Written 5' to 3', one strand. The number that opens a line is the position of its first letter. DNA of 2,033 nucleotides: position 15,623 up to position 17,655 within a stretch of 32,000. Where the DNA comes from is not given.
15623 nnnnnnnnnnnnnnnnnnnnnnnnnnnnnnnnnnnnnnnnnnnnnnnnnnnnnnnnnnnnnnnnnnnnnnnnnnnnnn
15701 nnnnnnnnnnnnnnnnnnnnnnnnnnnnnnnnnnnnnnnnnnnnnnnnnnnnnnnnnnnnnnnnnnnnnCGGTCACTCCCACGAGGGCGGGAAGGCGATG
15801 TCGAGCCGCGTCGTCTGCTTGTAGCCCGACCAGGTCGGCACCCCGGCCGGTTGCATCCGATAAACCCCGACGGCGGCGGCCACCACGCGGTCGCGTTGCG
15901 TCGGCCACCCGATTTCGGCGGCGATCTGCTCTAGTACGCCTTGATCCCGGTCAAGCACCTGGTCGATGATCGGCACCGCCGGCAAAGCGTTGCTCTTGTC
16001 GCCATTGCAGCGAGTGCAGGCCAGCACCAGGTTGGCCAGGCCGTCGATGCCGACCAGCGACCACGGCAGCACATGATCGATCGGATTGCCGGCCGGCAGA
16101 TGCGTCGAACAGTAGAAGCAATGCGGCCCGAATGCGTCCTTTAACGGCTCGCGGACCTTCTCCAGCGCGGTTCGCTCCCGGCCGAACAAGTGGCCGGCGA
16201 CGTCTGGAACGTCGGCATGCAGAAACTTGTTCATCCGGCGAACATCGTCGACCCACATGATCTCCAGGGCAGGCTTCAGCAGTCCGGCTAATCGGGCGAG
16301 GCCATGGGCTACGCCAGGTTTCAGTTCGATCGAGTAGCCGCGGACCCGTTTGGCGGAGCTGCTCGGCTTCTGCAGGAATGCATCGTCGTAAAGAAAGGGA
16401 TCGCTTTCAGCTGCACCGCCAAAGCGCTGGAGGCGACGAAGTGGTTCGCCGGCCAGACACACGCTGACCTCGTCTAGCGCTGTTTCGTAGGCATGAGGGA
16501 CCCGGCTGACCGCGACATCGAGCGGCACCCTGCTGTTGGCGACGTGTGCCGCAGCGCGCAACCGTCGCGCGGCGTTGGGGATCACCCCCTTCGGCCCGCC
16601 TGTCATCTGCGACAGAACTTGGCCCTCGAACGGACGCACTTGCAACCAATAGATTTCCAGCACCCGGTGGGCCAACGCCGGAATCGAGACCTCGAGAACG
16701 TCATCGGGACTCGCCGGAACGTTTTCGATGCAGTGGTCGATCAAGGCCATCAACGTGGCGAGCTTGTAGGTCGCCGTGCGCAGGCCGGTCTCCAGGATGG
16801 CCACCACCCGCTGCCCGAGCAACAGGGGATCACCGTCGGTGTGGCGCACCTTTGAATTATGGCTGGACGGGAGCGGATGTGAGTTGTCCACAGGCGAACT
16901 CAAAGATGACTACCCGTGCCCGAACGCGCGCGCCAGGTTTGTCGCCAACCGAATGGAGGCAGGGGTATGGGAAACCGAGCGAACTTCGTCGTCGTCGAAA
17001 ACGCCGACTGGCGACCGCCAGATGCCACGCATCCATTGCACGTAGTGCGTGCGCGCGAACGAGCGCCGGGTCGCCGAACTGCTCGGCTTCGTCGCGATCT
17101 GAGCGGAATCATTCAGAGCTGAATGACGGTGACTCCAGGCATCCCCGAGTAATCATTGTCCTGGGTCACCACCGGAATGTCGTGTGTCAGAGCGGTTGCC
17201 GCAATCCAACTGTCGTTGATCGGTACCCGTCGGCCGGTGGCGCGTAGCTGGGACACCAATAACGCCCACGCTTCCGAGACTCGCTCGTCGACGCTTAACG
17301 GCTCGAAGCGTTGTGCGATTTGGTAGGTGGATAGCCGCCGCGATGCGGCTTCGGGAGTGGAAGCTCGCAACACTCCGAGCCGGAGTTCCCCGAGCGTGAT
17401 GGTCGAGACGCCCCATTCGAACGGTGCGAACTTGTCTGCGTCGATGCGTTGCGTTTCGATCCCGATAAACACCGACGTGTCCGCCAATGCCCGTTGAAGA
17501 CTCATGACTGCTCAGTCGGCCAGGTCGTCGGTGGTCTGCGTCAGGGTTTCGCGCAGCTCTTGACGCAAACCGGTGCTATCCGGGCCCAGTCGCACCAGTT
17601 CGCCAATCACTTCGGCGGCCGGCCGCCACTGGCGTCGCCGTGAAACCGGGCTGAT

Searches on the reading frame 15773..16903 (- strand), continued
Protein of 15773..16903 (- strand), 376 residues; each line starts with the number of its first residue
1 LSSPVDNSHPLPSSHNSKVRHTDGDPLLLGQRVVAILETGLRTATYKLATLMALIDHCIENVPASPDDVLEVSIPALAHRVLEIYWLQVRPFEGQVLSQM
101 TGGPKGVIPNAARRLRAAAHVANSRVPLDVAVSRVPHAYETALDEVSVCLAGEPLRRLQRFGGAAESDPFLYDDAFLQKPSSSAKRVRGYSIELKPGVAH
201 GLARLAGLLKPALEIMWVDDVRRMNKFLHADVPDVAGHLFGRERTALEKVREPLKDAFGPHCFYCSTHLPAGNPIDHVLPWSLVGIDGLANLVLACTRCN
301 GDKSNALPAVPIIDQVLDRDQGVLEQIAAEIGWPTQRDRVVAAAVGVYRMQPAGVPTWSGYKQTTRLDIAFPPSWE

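Call 75: get_annotated_region(hit=H2, flank=6000)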
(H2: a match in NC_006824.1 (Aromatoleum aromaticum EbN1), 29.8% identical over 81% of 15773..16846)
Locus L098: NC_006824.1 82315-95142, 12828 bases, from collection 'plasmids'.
description: Aromatoleum aromaticum EbN1 plasmid 2, complete sequence
organism: Aromatoleum aromaticum EbN1 (NCBI taxid 76114)
taxonomy: Bacteria; Pseudomonadota; Betaproteobacteria; Rhodocyclales; Rhodocyclaceae; Aromatoleum; Aromatoleum aromaticum; Aromatoleum aromaticum EbN1
host: -; source: -; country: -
typing (MOB-suite, as given by PLSDB): conjugative; replicon rep_cluster_1841; relaxase MOBP; mating-pair formation MPF_T
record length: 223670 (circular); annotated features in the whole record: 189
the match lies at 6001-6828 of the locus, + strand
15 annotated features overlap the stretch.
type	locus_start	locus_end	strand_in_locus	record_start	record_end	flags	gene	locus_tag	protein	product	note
CDS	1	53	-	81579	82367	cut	-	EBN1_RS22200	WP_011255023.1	IclR family transcriptional regulator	GO:0006355 - regulation of DNA-templated transcription [Evidence IEA]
CDS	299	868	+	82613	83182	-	idi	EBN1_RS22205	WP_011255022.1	isopentenyl-diphosphate Delta-isomerase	GO:0008299 - isoprenoid biosynthetic process [Evidence IEA]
CDS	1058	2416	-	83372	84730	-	-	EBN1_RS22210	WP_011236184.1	IS1182-like element ISAzo1 family transposase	GO:0006313 - DNA transposition [Evidence IEA]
CDS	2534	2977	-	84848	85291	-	-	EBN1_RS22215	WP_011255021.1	transposase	-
CDS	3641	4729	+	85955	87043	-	istA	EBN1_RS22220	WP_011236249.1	IS21-like element ISAzo17 family transposase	GO:0006313 - DNA transposition [Evidence IEA]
CDS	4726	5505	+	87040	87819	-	istB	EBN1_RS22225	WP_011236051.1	IS21-like element ISAzo17 family helper ATPase IstB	-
CDS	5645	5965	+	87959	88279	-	-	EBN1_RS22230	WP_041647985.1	HIT family protein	-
CDS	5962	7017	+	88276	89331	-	-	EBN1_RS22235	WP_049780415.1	HNH endonuclease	-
CDS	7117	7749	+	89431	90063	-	-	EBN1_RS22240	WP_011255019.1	SOS response-associated peptidase family protein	GO:0006974 - DNA damage response [Evidence IEA]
CDS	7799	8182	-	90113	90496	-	-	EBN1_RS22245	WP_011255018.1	H-NS histone family protein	-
CDS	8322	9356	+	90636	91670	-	-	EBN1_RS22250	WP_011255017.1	IS630-like element ISAzo32 family transposase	GO:0006313 - DNA transposition [Evidence IEA]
CDS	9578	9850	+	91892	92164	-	-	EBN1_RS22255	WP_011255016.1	helix-turn-helix transcriptional regulator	-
CDS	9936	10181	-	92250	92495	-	-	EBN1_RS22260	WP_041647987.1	hypothetical protein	-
CDS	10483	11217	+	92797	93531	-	-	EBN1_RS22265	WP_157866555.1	DNA/RNA non-specific endonuclease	-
CDS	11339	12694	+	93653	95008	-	-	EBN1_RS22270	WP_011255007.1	IS1182-like element ISAzo2 family transposase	GO:0006313 - DNA transposition [Evidence IEA]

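Call 76: get_annotated_region(hit=H5, flank=6000)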
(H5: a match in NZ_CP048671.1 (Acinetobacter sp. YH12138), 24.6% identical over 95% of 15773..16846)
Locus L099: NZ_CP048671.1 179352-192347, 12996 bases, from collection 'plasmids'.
description: Acinetobacter sp. YH12138 strain YH12138_T plasmid pYH12138-1, complete sequence
organism: Acinetobacter sp. YH12138 (NCBI taxid 2601122)
taxonomy: Bacteria; Pseudomonadota; Gammaproteobacteria; Moraxellales; Moraxellaceae; Acinetobacter; Acinetobacter sp. YH12138
host: -; source: Pig,feces; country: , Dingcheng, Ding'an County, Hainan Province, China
typing (MOB-suite, as given by PLSDB): mobilizable; relaxase MOBP,MOBP
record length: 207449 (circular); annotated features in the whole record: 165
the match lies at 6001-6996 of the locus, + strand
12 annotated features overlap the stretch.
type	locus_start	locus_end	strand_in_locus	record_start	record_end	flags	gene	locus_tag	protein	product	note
CDS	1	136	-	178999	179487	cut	-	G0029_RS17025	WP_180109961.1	GNAT family N-acetyltransferase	-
CDS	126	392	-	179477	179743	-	-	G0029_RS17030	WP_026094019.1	DUF1778 domain-containing protein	-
CDS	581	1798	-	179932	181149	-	-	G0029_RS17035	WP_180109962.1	RNA-guided endonuclease TnpB family protein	-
CDS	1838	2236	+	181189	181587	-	tnpA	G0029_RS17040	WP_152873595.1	IS200/IS605 family transposase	-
CDS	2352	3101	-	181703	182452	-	-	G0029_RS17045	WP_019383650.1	metallophosphoesterase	-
CDS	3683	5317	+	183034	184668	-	-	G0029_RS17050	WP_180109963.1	HNH endonuclease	-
CDS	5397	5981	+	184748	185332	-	-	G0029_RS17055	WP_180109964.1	class I SAM-dependent methyltransferase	-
CDS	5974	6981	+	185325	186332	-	-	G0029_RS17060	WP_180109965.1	HNH endonuclease domain-containing protein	-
CDS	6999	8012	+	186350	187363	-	-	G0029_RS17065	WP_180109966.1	competence protein CoiA family protein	-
CDS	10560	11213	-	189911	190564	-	-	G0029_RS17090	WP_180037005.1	3-oxoacid CoA-transferase subunit B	-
CDS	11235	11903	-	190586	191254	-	-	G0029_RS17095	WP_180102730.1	3-oxoacid CoA-transferase subunit A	-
CDS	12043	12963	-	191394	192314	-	catA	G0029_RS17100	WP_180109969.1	catechol 1,2-dioxygenase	GO:0019615 - catechol catabolic process, ortho-cleavage [Evidence IEA]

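Call 77: get_annotated_region(hit=H11, flank=6000)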
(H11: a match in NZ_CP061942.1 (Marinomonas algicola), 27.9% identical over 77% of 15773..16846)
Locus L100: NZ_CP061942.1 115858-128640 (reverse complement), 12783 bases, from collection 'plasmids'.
description: Marinomonas algicola strain SM1966 plasmid punamed1, complete sequence
organism: Marinomonas algicola (NCBI taxid 2773454)
taxonomy: Bacteria; Pseudomonadota; Gammaproteobacteria; Oceanospirillales; Oceanospirillaceae; Marinomonas; Marinomonas algicola
host: -; source: Ulva pertusa (algae),microorganism culture; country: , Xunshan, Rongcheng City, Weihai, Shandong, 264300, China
typing (MOB-suite, as given by PLSDB): non-mobilizable
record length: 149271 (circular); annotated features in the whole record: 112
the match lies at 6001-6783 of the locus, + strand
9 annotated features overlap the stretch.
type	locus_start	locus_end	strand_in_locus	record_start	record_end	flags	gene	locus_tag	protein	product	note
CDS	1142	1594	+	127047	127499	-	-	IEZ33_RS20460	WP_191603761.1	MarR family transcriptional regulator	GO:0006355 - regulation of DNA-templated transcription [Evidence IEA]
CDS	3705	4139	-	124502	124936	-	-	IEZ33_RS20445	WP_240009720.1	pseudoazurin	-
CDS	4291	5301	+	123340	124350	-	-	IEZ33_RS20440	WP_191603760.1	WYL domain-containing protein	-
CDS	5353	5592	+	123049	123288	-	-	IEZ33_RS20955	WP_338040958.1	hypothetical protein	-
CDS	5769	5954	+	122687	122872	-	-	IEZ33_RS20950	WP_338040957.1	hypothetical protein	-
CDS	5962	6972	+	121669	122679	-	-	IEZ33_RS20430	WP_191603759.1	HNH endonuclease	-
CDS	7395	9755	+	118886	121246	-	-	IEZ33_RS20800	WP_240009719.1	AAA family ATPase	-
CDS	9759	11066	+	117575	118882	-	-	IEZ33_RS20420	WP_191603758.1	McrC family protein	-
CDS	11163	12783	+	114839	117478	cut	-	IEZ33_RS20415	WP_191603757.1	type I restriction-modification system subunit M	GO:0006306 - DNA methylation [Evidence IEA]; GO:0009307 - DNA restriction-modification system [Evidence IEA]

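Call 78: get_annotated_region(hit=H12, flank=6000)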
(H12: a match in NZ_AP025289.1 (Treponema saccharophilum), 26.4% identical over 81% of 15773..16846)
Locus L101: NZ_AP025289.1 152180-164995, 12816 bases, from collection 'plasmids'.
description: Treponema saccharophilum strain JCM 32279 plasmid pTS1, complete sequence
organism: Treponema saccharophilum (NCBI taxid 165)
taxonomy: Bacteria; Spirochaetota; Spirochaetia; Spirochaetales; Treponemataceae; Treponema; Treponema saccharophilum
host: -; source: -; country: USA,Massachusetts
typing (MOB-suite, as given by PLSDB): non-mobilizable
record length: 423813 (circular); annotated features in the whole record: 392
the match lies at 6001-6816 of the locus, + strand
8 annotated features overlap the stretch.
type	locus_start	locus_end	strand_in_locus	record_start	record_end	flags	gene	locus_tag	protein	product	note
CDS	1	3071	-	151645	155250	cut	-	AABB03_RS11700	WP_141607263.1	hypothetical protein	-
CDS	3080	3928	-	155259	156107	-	-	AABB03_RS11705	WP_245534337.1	DUF4007 family protein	-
CDS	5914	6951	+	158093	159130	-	-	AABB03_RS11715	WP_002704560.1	HNH endonuclease domain-containing protein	-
CDS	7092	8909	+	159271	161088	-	-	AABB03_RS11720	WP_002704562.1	GGDEF domain-containing phosphodiesterase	-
CDS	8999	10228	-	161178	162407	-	-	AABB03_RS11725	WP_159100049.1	DUF4832 domain-containing protein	-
CDS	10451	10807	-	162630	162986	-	-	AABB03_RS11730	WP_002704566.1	four helix bundle protein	-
CDS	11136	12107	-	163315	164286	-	-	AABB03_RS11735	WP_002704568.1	DMT family transporter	GO:0055085 - transmembrane transport [Evidence IEA]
CDS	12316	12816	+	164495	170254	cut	-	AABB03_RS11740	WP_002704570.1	EAL domain-containing protein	-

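Call 84: search_protein_families(library=phrogs, proteins=[window:15773-16849:-, P0299], max_evalue=0.01)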
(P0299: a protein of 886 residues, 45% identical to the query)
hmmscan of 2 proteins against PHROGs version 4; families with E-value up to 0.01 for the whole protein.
window:15773-16849:- (358 aa): 13 families
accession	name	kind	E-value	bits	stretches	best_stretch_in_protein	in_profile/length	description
phrog_2118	-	DNA, RNA and nucleotide metabolism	2.3e-12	48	1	230-287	165-223/301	HNH endonuclease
phrog_338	-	DNA, RNA and nucleotide metabolism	6e-11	43.3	1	226-292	191-266/340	HNH endonuclease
phrog_14314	-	DNA, RNA and nucleotide metabolism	2.1e-10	42.3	1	243-315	18-94/252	HNH endonuclease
phrog_2214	-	DNA, RNA and nucleotide metabolism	1.1e-08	35.7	1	220-288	172-239/429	HNH endonuclease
phrog_6050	-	DNA, RNA and nucleotide metabolism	5.2e-06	26.5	1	229-290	299-362/402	HNH endonuclease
phrog_5718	-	DNA, RNA and nucleotide metabolism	1.8e-05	24.9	1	226-288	113-176/394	HNH endonuclease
phrog_8660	-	DNA, RNA and nucleotide metabolism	2.7e-05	25.3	1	241-287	124-178/196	HNH endonuclease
phrog_9645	-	DNA, RNA and nucleotide metabolism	5e-05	24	1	238-291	20-75/168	HNH endonuclease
phrog_16726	-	DNA, RNA and nucleotide metabolism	5.8e-05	24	1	242-288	94-143/308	HNH endonuclease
phrog_7785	-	DNA, RNA and nucleotide metabolism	0.00018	22.5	1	223-288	52-114/147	HNH endonuclease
phrog_16986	-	unknown function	0.00024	21.7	1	242-291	21-71/248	-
phrog_1035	-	DNA, RNA and nucleotide metabolism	0.0027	18.6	1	236-289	154-214/271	endonuclease VII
phrog_333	-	DNA, RNA and nucleotide metabolism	0.0069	17.5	0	229-288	21-81/138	HNH endonuclease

P0299 (886 aa): 9 families
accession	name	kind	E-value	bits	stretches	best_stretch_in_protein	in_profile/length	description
phrog_1872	-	DNA, RNA and nucleotide metabolism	6.6e-18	66.2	2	520-600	23-100/166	endonuclease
phrog_6254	-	DNA, RNA and nucleotide metabolism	1.1e-10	43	2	552-651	31-100/154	HNH endonuclease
phrog_826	-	DNA, RNA and nucleotide metabolism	1.4e-08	35.7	2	359-474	45-155/281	HNH endonuclease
phrog_8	-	transcription regulation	0.00021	21.9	0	279-340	173-226/346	transcriptional regulator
phrog_34197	-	unknown function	0.0003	22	0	694-746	15-67/93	-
phrog_3593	-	DNA, RNA and nucleotide metabolism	0.00069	20.3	0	428-468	96-131/210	HNH endonuclease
phrog_4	-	transcription regulation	0.00079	19.5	0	254-341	133-208/400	transcriptional repressor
phrog_17005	-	unknown function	0.0024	18.5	0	690-718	32-60/78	-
phrog_4842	-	DNA, RNA and nucleotide metabolism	0.0037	18.1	0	544-611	87-149/154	HNH endonuclease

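Call 85: search_dna_similar(query=window:15773-16846:-, collection=phages, mode=protein, max_rows=10)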
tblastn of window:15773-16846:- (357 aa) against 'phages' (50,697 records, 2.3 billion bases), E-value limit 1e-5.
No match.

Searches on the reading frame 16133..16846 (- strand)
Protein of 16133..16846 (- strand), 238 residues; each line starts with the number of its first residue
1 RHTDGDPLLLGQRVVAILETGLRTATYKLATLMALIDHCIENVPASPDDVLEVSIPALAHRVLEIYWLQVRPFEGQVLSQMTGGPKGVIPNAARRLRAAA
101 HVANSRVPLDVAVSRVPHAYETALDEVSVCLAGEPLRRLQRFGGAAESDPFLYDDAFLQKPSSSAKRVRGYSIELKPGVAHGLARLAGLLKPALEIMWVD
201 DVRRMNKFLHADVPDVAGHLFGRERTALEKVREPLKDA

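Call 45: predict_structure(alignment_id=A2)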
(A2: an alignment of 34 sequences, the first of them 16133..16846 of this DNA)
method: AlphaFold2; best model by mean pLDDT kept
length: 238 residues; sequences in the alignment: 34
mean_pLDDT: 89.3   pTM: 0.87
mean pLDDT of the five models: 89.3, 88.3, 87.6, 87.5, 86.1
residues with pLDDT >= 90: 170; 70-90: 40; 50-70: 25; < 50: 3
segments of 3 or more residues with pLDDT < 50: none
pLDDT, mean of each block of 10 residues (from residue 1): 73 92 93 98 96 97 96 94 89 97 92 97 96 92 77 89 72 96 96 95 92 84 63 69
secondary structure, 60 per line:
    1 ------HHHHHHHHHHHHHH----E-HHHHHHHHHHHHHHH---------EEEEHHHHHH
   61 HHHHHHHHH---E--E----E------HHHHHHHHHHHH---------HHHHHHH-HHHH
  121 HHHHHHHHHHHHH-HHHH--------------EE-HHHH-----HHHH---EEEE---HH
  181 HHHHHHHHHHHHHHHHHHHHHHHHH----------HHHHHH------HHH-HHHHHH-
elements in order: H7-20 H27-41 E51-54 H55-69 H88-99 H109-115 H117-133 H135-138 H156-159 H165-168 E172-175 H179-205 H216-221 H232-237

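Call 48: fold_search(model_id=the predicted structure, library=pdb)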
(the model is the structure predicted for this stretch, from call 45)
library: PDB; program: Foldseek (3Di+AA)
matches with E <= 10: 181; with E <= 0.001: 0
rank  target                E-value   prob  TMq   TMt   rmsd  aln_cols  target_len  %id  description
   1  8hr7_K                4.0e-01  0.12  0.18  0.07  16.9       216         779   12  Structure of RdrA-RdrB complex (released 2023-02-01)
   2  6l8h_A                5.1e-01  0.07  0.14  0.11  19.2       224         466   15  Crystal structure of CYP97C1 (released 2020-06-10)
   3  8hr7_C                6.2e-01  0.09  0.17  0.07  16.3       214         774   14  Structure of RdrA-RdrB complex (released 2023-02-01)
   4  7m8v_B                8.8e-01  0.06  0.15  0.09  20.9       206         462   14  Human CYP11B2 in complex with LCI699 (released 2021-06-16)
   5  3na1_B                8.8e-01  0.06  0.16  0.11  18.7       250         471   12  Crystal structure of human CYP11A1 in complex with 20-hydroxycholesterol (released 2011-06-08)
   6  3na0_A                1.0e+00  0.06  0.17  0.11  18.9       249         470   12  Crystal structure of human CYP11A1 in complex with 20,22-dihydroxycholesterol (released 2010-09-08)
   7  6l8h_B                1.0e+00  0.04  0.13  0.10  19.2       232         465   15  Crystal structure of CYP97C1 (released 2020-06-10)
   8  7wnh_C                1.1e+00  0.05  0.17  0.14  16.5       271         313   10  Crystal structure of Nurr1 binding to NBRE (released 2023-01-25)
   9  3mzs_A                1.1e+00  0.05  0.17  0.11  19.2       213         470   11  Crystal Structure of Cytochrome P450 CYP11A1 in complex with 22-hydroxy-cholesterol (released 2010-12-15)
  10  7m8v_L                1.2e+00  0.06  0.15  0.09  17.8       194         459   11  Human CYP11B2 in complex with LCI699 (released 2021-06-16)
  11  2iag_A                1.3e+00  0.06  0.15  0.10  16.5       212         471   13  Crystal structure of human prostacyclin synthase (released 2006-10-10)
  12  7m8v_I                1.3e+00  0.05  0.15  0.09  20.4       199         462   13  Human CYP11B2 in complex with LCI699 (released 2021-06-16)
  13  7m8v_D                1.3e+00  0.04  0.15  0.09  20.6       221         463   14  Human CYP11B2 in complex with LCI699 (released 2021-06-16)
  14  7e7f                  1.4e+00  0.08  0.19  0.12  16.5       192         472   11  Human CYP11B1 mutant in complex with metyrapone (released 2022-01-05)
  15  8hr7_F                1.4e+00  0.07  0.18  0.07  18.8       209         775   12  Structure of RdrA-RdrB complex (released 2023-02-01)
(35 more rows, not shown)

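Call 67: fold_search(model_id=the predicted structure, library=viral)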
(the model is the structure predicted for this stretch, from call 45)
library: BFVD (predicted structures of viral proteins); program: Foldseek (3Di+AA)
matches with E <= 10: 104; with E <= 0.001: 0
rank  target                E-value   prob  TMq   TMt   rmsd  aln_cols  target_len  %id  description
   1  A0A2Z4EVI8            5.5e-01  0.03  0.12  0.10  21.4       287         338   11  RdRp (Fragment) [Lysoka partiti-like virus]
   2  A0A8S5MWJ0            8.1e-01  0.04  0.13  0.07  19.5       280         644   11  Minor capsid protein [Siphoviridae sp. ctsBB38]
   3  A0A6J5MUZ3            9.4e-01  0.06  0.19  0.07  25.8       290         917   13  Uncharacterized protein [uncultured Caudovirales phage]
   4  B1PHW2                1.0e+00  0.04  0.15  0.12  18.6       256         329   13  Truncated tegument protein [Murine herpesvirus 72]
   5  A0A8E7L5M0            1.3e+00  0.09  0.20  0.17  18.2       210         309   14  Uncharacterized protein [Tarsiger cyanurus ambidensovirus]
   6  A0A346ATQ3            1.6e+00  0.04  0.13  0.15  18.1       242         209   12  (no name in the UniProt tables at hand)
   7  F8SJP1                1.8e+00  0.06  0.19  0.19  16.3       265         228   10  Virion structural protein [Pseudomonas phage PhiPA3]
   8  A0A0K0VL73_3          1.9e+00  0.02  0.14  0.04  24.4       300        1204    9  Wsv360-like protein [Metopaulias depressus WSSV-like virus]
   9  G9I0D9                1.9e+00  0.02  0.12  0.07  18.5       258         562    6  Uncharacterized protein [Helicoverpa zea nudivirus 2]
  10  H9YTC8                2.3e+00  0.07  0.21  0.21  14.2       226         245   15  (no name in the UniProt tables at hand)
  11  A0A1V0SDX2            2.4e+00  0.03  0.12  0.12  19.8       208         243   12  Uncharacterized protein [Indivirus ILV1]
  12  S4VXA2                2.4e+00  0.02  0.13  0.09  19.5       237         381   13  F-box incomplete domain containing protein [Pandoravirus dulcis]
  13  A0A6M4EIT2            2.7e+00  0.02  0.15  0.11  15.1       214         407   14  mRNA export factor ICP27 homolog [Murine herpesvirus]
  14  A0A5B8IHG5            2.8e+00  0.03  0.15  0.10  17.2       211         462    6  Cytochrome P450 [Mimiviridae sp. ChoanoV1]
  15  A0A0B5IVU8            3.0e+00  0.03  0.17  0.11  22.0       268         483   12  Uncharacterized protein [Pandoravirus inopinatum]
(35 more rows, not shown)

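Call 89: find_homologous_proteins(query=A2, max_evalue=0.00001)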
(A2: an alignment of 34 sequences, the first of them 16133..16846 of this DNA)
Query A2 (34 sequences) (238 aa, profile of the alignment): 993 proteins with E <= 0.00001 among 8000 candidates; the best 120 are listed.
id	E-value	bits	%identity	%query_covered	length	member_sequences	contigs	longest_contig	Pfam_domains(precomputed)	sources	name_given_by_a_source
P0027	2.7e-82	294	69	97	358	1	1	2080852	PF13395.13,PF01844.30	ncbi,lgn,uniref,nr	ncbi:HNH endonuclease [Mycobacterium botniense]|uniref:HNH endonuclease n=1 Tax=Mycobacterium botnie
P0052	6.2e-82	293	68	98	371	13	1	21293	PF13395.13,PF01844.30,PF14279.13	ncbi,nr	ncbi:HNH nuclease [Mycolicibacterium thermoresistibile]|nr:HNH nuclease [Mycolicibacterium thermores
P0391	6.7e-82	292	67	98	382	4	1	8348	PF13395.13,PF01844.30,PF14279.13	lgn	-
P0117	7.0e-82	292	69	99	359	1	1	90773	PF13395.13,PF01844.30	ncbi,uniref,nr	ncbi:HNH endonuclease [Mycobacterium sp. M1]|uniref:HNH endonuclease n=1 Tax=Mycolicibacter acidiphi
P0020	1.9e-81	291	69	98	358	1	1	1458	PF13395.13,PF01844.30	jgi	-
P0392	3.1e-81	290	66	98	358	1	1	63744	PF13395.13,PF01844.30,PF14279.13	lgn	-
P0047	4.1e-81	290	69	98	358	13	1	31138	PF13395.13,PF01844.30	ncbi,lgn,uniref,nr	ncbi:HNH endonuclease [Mycobacterium malmoense]|uniref:HNH endonuclease n=1 Tax=Mycobacterium malmoe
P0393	4.1e-81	290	55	98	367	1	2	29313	PF13395.13,PF01844.30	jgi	jgi:hypothetical protein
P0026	4.8e-81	290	69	98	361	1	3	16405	PF13395.13,PF01844.30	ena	-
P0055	4.8e-81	290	71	97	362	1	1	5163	PF13395.13,PF01844.30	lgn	-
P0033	4.9e-81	290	68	98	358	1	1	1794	PF13395.13,PF01844.30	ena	-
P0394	5.0e-81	290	69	98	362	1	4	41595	PF13395.13,PF01844.30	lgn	-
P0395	5.1e-81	290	64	99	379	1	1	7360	PF13395.13,PF01844.30,PF14279.13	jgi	jgi:HNH endonuclease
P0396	6.6e-81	289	47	99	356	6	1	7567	PF13395.13,PF01844.30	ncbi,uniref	ncbi:HNH endonuclease [Kineococcus sp. SYSU DK005]|uniref:HNH endonuclease n=1 Tax=Kineococcus sp. S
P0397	8.1e-81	289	69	98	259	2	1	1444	-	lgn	-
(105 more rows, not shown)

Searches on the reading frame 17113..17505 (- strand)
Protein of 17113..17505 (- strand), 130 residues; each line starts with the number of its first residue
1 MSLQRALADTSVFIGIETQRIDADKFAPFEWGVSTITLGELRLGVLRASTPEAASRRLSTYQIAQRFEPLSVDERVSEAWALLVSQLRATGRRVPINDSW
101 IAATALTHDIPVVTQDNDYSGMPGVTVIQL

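Call 69: search_protein_families(library=ncbifam, proteins=[window:17113-17505:-], max_evalue=0.00001)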
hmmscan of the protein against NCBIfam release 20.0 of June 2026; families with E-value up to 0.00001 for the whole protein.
window:17113-17505:- (130 aa): 2 families
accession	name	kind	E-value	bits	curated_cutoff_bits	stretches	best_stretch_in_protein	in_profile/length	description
NF047863.1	VapCLeptosp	equivalog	4e-10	40.1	140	1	29-116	29-114/130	type II toxin-antitoxin system tRNA(fMet)-specific endonuclease VapC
NF047959.1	TA_toxin_VapC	equivalog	1.2e-08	35.1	80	1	7-123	2-120/125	type II toxin-antitoxin system VapC family toxin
